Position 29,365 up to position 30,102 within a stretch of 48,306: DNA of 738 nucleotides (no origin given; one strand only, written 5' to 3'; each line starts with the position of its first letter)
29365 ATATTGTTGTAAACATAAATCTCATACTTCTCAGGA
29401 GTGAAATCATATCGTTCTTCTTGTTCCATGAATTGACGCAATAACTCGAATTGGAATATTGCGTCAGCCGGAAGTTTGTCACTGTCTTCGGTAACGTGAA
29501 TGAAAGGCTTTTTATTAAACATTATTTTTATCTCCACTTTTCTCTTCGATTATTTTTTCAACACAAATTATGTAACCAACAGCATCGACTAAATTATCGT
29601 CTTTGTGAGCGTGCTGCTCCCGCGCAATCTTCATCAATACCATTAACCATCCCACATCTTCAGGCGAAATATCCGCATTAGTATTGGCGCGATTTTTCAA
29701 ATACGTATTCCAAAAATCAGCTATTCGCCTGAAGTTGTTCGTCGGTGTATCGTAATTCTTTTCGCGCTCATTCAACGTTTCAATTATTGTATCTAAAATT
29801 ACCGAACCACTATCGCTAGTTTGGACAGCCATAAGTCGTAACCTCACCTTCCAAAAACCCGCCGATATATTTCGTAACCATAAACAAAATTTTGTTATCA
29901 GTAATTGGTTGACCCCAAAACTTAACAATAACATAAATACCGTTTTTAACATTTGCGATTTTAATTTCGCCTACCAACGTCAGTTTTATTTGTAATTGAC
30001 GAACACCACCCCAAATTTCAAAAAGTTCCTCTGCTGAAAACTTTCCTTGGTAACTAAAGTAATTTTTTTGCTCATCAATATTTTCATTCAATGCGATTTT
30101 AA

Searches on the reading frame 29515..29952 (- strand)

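Call 63: search_protein_families(library=phrogs, proteins=[window:29515-29952:-], max_evalue=0.01)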
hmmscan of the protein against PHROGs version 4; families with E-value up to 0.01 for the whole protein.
window:29515-29952:- (145 aa): 5 families
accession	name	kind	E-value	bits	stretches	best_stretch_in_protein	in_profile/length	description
phrog_474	-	other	7.1e-24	86.1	1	45-142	125-218/274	phosphofructokinase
phrog_1167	-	other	5e-18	66.9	1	52-142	6-92/169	phosphofructokinase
phrog_18396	-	unknown function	6.9e-12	46.9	1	52-128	161-238/248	-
phrog_6328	-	unknown function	2.2e-08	35.6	1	49-128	159-235/249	-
phrog_9871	-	unknown function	0.0068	17.5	0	75-128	33-80/184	-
